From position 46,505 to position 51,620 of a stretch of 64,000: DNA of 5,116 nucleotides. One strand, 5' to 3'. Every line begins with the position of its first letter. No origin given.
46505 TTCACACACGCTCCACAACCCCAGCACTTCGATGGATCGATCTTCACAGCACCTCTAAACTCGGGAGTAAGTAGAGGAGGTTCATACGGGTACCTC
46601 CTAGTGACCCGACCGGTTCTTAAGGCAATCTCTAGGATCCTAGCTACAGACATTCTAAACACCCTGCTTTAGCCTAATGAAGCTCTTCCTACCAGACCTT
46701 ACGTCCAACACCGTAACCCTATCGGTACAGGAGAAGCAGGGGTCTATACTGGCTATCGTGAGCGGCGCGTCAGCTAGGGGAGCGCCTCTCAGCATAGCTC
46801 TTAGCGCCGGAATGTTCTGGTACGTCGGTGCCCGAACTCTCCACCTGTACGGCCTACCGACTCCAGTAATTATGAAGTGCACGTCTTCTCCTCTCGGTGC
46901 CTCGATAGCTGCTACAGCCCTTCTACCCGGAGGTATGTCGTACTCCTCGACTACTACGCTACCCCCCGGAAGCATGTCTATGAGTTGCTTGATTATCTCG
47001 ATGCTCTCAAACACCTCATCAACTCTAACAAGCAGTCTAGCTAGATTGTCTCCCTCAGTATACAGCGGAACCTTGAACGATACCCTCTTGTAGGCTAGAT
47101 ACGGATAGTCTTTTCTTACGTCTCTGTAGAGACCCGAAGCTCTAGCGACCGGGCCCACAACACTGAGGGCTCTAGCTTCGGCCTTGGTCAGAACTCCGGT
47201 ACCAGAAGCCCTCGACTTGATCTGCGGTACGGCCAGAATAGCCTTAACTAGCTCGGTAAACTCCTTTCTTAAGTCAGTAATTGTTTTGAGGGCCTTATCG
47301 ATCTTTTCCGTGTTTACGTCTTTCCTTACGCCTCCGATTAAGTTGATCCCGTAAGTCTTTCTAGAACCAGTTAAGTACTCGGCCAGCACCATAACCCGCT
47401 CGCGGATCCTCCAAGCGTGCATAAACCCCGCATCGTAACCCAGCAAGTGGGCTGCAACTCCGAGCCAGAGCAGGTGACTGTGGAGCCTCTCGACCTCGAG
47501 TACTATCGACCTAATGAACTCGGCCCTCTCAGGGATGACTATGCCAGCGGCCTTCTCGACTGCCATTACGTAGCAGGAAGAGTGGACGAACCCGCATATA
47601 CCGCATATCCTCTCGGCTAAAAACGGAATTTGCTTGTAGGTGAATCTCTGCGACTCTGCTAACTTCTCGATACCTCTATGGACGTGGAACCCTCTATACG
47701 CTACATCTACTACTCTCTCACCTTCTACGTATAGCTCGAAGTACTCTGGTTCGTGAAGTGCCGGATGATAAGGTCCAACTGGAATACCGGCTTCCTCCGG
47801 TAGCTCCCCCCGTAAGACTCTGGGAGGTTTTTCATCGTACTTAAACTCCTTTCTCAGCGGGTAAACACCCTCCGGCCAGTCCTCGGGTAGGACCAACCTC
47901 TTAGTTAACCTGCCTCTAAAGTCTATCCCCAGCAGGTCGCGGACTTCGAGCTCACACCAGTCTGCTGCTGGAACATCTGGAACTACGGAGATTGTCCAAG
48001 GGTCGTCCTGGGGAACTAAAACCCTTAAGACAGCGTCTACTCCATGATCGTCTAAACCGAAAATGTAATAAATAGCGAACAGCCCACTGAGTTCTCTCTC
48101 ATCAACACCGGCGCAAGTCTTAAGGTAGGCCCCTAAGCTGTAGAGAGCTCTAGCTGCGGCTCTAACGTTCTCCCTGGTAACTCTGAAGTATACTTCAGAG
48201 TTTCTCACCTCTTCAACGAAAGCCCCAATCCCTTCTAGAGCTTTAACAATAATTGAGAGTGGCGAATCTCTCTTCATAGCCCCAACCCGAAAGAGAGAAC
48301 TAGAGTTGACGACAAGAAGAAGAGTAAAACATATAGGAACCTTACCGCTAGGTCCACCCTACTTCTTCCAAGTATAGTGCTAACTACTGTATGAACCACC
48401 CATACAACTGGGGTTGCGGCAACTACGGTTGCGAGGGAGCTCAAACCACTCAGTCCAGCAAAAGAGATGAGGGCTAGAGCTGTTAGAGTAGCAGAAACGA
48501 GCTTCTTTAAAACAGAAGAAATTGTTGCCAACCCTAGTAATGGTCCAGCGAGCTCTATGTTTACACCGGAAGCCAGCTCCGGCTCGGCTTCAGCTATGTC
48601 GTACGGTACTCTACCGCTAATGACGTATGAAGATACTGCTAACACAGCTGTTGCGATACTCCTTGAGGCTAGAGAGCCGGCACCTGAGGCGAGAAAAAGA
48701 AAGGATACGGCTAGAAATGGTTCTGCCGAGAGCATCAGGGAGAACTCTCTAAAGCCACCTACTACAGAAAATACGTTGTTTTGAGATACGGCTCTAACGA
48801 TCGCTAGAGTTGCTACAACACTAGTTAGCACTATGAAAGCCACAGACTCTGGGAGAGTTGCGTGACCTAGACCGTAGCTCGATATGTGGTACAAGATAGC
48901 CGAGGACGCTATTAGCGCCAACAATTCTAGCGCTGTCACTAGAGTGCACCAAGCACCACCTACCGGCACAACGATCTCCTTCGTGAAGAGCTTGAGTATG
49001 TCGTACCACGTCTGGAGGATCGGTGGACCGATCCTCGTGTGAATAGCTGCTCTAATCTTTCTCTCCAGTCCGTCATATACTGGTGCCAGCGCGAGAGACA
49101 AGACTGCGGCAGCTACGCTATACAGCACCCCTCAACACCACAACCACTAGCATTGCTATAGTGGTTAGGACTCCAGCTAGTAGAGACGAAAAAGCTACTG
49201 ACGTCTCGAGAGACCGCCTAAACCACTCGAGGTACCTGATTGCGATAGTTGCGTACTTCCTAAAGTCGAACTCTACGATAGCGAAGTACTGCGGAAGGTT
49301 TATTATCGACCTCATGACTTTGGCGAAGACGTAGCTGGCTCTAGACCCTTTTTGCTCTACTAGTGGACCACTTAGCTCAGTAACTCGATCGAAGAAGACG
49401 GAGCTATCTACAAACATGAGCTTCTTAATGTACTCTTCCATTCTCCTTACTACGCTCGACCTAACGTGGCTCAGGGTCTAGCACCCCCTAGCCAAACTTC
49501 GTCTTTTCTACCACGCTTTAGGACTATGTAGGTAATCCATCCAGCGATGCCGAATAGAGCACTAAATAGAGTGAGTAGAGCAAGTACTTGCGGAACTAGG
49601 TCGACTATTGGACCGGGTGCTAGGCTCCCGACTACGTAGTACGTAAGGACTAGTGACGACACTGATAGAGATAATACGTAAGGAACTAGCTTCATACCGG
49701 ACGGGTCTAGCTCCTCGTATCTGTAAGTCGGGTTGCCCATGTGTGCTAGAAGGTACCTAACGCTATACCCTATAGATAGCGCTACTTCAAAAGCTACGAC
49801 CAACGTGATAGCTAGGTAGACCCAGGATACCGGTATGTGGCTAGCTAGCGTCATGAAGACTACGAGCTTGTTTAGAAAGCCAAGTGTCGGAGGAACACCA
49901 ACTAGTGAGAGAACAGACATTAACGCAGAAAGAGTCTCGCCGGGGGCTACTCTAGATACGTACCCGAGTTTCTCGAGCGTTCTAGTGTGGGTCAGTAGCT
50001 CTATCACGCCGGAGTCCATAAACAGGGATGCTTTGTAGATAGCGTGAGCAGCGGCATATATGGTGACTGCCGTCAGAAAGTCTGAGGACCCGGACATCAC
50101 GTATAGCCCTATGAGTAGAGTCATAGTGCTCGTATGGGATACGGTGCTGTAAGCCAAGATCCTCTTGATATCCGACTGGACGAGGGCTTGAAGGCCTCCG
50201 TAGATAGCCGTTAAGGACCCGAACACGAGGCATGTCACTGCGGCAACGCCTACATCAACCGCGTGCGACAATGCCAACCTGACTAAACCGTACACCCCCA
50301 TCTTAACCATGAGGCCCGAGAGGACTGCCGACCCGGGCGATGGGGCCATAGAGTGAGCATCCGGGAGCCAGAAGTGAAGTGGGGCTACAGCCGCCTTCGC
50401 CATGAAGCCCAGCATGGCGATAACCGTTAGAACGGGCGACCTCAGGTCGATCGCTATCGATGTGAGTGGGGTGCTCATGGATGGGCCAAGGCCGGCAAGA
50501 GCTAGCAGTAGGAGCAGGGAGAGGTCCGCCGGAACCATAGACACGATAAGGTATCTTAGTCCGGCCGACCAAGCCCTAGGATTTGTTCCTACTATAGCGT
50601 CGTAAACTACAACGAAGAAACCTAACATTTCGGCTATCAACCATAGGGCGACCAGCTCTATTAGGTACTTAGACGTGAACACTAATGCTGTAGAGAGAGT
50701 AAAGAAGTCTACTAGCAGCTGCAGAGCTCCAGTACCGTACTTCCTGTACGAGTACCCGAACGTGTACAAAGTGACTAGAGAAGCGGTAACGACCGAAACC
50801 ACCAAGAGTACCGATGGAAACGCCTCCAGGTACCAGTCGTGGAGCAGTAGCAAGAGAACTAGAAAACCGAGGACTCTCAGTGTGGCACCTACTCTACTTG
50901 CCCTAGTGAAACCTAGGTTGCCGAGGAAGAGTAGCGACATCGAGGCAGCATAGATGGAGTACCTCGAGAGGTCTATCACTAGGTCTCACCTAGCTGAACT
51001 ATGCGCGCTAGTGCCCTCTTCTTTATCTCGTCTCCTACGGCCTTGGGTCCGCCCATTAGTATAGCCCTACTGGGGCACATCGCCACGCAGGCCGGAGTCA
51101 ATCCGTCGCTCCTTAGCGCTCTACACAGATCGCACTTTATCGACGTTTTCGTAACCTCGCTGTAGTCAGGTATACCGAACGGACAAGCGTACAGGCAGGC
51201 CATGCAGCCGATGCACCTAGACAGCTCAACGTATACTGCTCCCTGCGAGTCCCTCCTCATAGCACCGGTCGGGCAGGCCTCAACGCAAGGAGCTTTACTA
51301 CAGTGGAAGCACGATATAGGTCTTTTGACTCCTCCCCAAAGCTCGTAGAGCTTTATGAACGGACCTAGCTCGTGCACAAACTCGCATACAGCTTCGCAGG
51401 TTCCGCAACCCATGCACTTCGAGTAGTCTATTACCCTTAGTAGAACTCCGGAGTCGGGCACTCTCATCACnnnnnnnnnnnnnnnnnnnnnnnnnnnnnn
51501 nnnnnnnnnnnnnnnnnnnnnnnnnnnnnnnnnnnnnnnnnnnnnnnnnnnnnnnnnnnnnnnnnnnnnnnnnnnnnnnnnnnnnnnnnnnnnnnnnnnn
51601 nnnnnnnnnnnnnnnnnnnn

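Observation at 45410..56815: Mrp antiporter module joined to a hycBCDEFG-ordered [NiFe]-hydrogenase, with a GltD-like flavoprotein in the slot normally held by formate or CO dehydrogenase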

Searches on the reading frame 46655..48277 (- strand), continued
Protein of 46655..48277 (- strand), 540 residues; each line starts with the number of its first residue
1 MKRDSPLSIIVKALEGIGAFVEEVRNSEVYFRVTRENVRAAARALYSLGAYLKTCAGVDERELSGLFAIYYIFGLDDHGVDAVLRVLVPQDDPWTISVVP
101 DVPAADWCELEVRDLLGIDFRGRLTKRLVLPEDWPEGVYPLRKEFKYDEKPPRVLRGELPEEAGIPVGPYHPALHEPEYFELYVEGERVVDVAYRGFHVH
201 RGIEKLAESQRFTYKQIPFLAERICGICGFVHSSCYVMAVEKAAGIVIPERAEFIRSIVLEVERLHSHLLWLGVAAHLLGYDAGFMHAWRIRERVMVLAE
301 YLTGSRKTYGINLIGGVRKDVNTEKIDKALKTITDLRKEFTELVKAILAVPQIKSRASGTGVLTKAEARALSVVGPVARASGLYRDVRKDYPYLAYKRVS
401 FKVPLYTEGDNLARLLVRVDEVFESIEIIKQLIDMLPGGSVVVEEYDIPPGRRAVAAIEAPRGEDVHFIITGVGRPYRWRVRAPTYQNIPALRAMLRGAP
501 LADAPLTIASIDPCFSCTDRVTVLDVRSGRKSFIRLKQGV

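Call 80: find_encoding_contigs(protein=P0105, flank=10000, max_places=1)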
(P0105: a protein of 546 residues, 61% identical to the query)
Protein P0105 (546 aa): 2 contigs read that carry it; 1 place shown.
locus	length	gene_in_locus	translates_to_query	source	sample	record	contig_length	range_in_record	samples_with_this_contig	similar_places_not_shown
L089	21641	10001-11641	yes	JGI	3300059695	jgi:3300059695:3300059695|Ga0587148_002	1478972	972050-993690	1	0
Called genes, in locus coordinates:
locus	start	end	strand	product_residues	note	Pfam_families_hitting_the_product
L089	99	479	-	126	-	PF14528:LAGLIDADG_3 (weak)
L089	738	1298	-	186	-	PF14528:LAGLIDADG_3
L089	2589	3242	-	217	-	PF00702:Hydrolase, PF12710:HAD, PF13419:HAD_2, PF13242:Hydrolase_like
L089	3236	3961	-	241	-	PF00702:Hydrolase (faint), PF08282:Hydrolase_3, PF05116:S6PP (weak)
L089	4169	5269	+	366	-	PF01262:AlaDh_PNT_C (faint), PF01266:DAO (faint), PF03486:HI0933_like (faint), PF07992:Pyr_redox_2, PF12831:FAD_oxidored (faint), PF13450:NAD_binding_8 (weak), PF13738:Pyr_redox_3, PF00070:Pyr_redox, +1 more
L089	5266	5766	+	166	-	PF12797:Fer4_2 (weak), PF13237:Fer4_10 (weak), PF13247:Fer4_11, PF12838:Fer4_7, PF13187:Fer4_9 (weak), PF25160:LdpA_Fe-S-bd (weak), PF00037:Fer4 (weak), PF12797:Fer4_2 (weak), +5 more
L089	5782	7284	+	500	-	PF00361:Proton_antipo_M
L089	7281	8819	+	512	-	PF00361:Proton_antipo_M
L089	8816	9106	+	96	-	-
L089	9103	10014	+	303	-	PF00146:NADHdh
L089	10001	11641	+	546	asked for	PF00329:Complex1_30kDa, PF00374:NiFeSe_Hases, PF00346:Complex1_49kDa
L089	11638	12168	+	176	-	PF00037:Fer4, PF12797:Fer4_2, PF12837:Fer4_6, PF13237:Fer4_10, PF14697:Fer4_21, PF12800:Fer4_4 (weak), PF12838:Fer4_7, PF13187:Fer4_9, +3 more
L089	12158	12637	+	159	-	PF01058:Oxidored_q6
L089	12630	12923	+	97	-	-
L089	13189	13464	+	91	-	-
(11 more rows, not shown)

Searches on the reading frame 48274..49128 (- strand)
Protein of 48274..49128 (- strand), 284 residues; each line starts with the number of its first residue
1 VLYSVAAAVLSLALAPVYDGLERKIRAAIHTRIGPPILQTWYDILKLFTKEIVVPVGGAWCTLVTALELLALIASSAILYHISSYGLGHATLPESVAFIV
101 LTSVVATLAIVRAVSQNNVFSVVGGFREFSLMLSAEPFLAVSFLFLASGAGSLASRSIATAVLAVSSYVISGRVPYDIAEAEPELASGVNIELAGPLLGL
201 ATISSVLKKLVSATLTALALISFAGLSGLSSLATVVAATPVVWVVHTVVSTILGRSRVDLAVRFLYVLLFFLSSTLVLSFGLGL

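Call 5: search_protein_families(library=pfam, proteins=[window:48274-49128:-], max_evalue=0.01)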
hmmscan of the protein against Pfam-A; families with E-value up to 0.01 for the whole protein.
window:48274-49128:- (284 aa): 1 family
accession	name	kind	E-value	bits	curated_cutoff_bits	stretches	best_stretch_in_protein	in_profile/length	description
PF00146.26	NADHdh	-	5.3e-34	118.4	27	1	7-277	7-294/298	NADH dehydrogenase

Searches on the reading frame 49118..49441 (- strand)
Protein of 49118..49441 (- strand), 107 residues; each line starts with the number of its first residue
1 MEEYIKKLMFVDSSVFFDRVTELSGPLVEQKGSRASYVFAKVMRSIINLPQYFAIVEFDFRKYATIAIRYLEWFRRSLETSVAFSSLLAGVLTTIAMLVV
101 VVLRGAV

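Call 5: search_protein_families(library=pfam, proteins=[window:49118-49441:-], max_evalue=0.01)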
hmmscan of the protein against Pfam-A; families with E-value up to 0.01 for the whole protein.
window:49118-49441:- (107 aa): 0 families

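Call 22: search_protein_families(library=ncbifam, proteins=[window:49118-49441:-], max_evalue=0.00001)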
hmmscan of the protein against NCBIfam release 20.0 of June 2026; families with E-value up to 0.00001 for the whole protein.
window:49118-49441:- (107 aa): 0 families

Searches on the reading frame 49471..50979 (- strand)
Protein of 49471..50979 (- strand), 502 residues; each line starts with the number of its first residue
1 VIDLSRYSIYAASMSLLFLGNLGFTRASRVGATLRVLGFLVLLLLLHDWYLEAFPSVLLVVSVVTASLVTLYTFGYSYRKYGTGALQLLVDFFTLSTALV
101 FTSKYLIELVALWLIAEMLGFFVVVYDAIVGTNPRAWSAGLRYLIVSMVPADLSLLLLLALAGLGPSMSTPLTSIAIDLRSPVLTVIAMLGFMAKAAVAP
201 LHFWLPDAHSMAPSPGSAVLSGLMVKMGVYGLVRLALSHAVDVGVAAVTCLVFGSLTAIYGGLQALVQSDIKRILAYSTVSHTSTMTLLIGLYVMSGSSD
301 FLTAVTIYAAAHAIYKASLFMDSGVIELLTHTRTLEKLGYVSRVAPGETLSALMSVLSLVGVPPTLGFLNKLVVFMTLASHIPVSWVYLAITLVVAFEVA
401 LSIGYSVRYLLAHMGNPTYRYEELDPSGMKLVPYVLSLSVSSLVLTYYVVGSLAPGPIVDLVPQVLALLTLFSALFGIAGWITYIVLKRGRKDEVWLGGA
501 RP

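Call 5: search_protein_families(library=pfam, proteins=[window:49471-50979:-], max_evalue=0.01)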
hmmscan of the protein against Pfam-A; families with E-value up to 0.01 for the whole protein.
window:49471-50979:- (502 aa): 1 family
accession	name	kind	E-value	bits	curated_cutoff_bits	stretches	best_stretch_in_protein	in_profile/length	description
PF00361.26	Proton_antipo_M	-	2.2e-42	145.7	21.5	1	108-387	3-284/294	NADH:quinone oxidoreductase/Mrp antiporter, TM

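Call 22: search_protein_families(library=ncbifam, proteins=[window:49471-50979:-], max_evalue=0.00001)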
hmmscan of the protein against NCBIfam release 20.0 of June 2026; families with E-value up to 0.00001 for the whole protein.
window:49471-50979:- (502 aa): 69 families (the best 25 are shown)
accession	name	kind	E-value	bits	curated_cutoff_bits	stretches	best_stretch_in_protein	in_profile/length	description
NF005086.0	PRK06521.1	equivalog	1.5e-44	152.6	667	1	51-402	78-439/669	hydrogenase 4 subunit B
NF006418.0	PRK08667.1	equivalog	2.2e-42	145.4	794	1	57-398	82-428/644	hydrogenase membrane subunit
NF009284.0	PRK12644.1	equivalog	7e-40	136.9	962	1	48-448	69-463/975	Na+/H+ antiporter subunit A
NF009287.0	PRK12647.1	equivalog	1.1e-38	133.4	937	1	59-445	83-463/773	putative monovalent cation/H+ antiporter subunit A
TIGR01972.1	NDH_I_M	subfamily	7.4e-37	127.1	263.8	1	63-415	84-427/486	NADH-quinone oxidoreductase subunit M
NF009288.0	PRK12648.1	equivalog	2.3e-35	122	1104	1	57-459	80-475/954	monovalent cation/H+ antiporter subunit A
NF009290.0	PRK12650.1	equivalog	4.4e-35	120.9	980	1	57-421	85-444/966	DUF4040 family protein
NF005097.0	PRK06525.1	equivalog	4.5e-35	121.3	430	1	54-448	77-477/480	hydrogenase 4 subunit D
NF009308.0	PRK12665.1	equivalog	1.7e-34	119.2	585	1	54-395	81-422/531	Na+/H+ antiporter subunit D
NF005046.0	PRK06459.1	equivalog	1.9e-33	116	460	1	28-410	22-392/587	hydrogenase 4 subunit B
NF006419.0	PRK08668.1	equivalog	4.5e-33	114.9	617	1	57-467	74-479/613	NADH dehydrogenase subunit M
NF006240.0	PRK08376.1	subfamily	1.7e-30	106.4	662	1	50-444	87-487/521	putative monovalent cation/H+ antiporter subunit D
NF009212.0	PRK12561.1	subfamily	2.8e-30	105.5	645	1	92-396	122-423/531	NAD(P)H-quinone oxidoreductase subunit 4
NF006237.0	PRK08375.1-2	equivalog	7.1e-30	104.6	597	1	51-380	68-382/497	putative monovalent cation/H+ antiporter subunit D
NF004498.0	PRK05846.1-1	equivalog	3.7e-29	101.9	614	1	186-446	225-479/509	NADH-quinone oxidoreductase subunit M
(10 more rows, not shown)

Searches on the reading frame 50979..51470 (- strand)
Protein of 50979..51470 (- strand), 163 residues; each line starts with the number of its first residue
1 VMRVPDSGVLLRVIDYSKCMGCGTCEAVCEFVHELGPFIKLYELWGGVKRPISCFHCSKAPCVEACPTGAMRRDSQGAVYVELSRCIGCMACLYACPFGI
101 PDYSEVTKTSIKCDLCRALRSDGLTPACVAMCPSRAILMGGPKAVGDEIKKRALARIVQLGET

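Call 5: search_protein_families(library=pfam, proteins=[window:50979-51470:-], max_evalue=0.01)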
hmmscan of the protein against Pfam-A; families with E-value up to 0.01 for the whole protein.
window:50979-51470:- (163 aa): 15 families
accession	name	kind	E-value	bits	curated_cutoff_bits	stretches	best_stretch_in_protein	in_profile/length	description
PF13247.11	Fer4_11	-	2.7e-19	69.6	26.2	1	51-140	7-98/100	4Fe-4S dicluster domain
PF12838.12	Fer4_7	-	2.4e-15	57.2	27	2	54-100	2-52/52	4Fe-4S dicluster domain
PF00037.32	Fer4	-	3.2e-14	52.5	21.1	2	79-100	1-22/24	4Fe-4S binding domain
PF13187.11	Fer4_9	-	2.4e-12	47.1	27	3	54-99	2-50/52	4Fe-4S dicluster domain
PF13237.11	Fer4_10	-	8.3e-11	42.1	25.5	2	50-97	5-53/53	4Fe-4S dicluster domain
PF12797.12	Fer4_2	-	8.3e-11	41.6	24.5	2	78-98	2-22/22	4Fe-4S binding domain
PF25160.1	LdpA_Fe-S-bd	-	2.1e-09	37.4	27.6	1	57-100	5-42/49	LdpA Fe-S cluster-binding domain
PF12837.12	Fer4_6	-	2.4e-09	37.1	25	2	79-100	2-23/24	4Fe-4S binding domain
PF12798.12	Fer4_3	-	3.2e-08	34.2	27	1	86-100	1-15/15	4Fe-4S binding domain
PF12800.12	Fer4_4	-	1.6e-07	31.5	24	1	84-99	2-17/17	4Fe-4S binding domain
PF13484.11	Fer4_16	-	2e-06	28.9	30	0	54-74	2-20/66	4Fe-4S double cluster binding domain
PF14697.11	Fer4_21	-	3.4e-05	24.3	35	1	53-98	7-53/59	4Fe-4S dicluster domain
PF13183.11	Fer4_8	-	3.5e-05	24.7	27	0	17-69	3-67/68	4Fe-4S dicluster domain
PF13534.11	Fer4_17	-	0.00067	20.6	22.2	0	82-100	42-60/61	4Fe-4S dicluster domain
PF13459.11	Fer4_15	-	0.0098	17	22.4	0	79-98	1-20/66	4Fe-4S single cluster domain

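Call 22: search_protein_families(library=ncbifam, proteins=[window:50979-51470:-], max_evalue=0.00001)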
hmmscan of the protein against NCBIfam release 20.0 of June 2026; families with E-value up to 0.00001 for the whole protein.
window:50979-51470:- (163 aa): 27 families (the best 25 are shown)
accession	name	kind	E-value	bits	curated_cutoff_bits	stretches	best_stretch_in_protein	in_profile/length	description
TIGR02951.1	DMSO_dmsB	equivalog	5.9e-29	101.2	214.1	1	52-140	62-151/161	DMSO/selenate family reductase complex B subunit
TIGR01582.1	FDH-beta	equivalog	6.3e-25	87.8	334.7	1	52-160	91-196/283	formate dehydrogenase subunit beta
NF008134.0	PRK10882.1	equivalog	1.4e-24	86.8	263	1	53-154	112-220/329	hydrogenase 2 operon protein HybA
TIGR03149.1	cyt_nit_nrfC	equivalog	2.7e-24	85.8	377.6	1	52-151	92-193/225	cytochrome c nitrite reductase Fe-S protein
NF045715.1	sulf_resp_HmcB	equivalog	8.9e-22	77.5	420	1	50-147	103-203/307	sulfate respiration complex iron-sulfur protein HmcB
NF041715.1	arsenate_red_ArrB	equivalog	3.6e-21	75.8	450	1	51-103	54-106/233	arsenate respiratory reductase iron-sulfur subunit ArrB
NF009408.0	PRK12769.1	equivalog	4.1e-20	71.4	1003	1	15-153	8-158/659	formate-dependent uric acid utilization protein AegA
NF038355.1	FDH3_beta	equivalog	5.2e-20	72.2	240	1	13-112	6-112/180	formate dehydrogenase FDH3 subunit beta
NF009451.0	PRK12809.1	equivalog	2.9e-19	68.8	1154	1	15-141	8-138/639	formate-dependent uric acid utilization protein YgfT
TIGR03478.1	DMSO_red_II_bet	subfamily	9.6e-19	67.4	480.7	1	53-140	130-218/321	DMSO reductase family type II enzyme, iron-sulfur subunit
NF045797.1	DsrO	equivalog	5.6e-18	65.2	200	1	51-151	100-211/235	sulfate reduction electron transfer complex DsrMKJOP subunit DsrO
NF011569.0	PRK14993.1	equivalog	2.5e-17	63.1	416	1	13-146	47-192/244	tetrathionate reductase subunit TtrB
NF042979.1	EthbenzDh_ebdB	equivalog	8.2e-17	61.1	740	1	54-140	153-240/354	ethylbenzene dehydrogenase subunit beta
NF007658.0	PRK10330.1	equivalog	1e-16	60.9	260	1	13-100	6-103/181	electron transport protein HydN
NF007382.0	PRK09898.1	equivalog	1.2e-13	51.1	213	1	53-125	122-195/208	ferredoxin-like protein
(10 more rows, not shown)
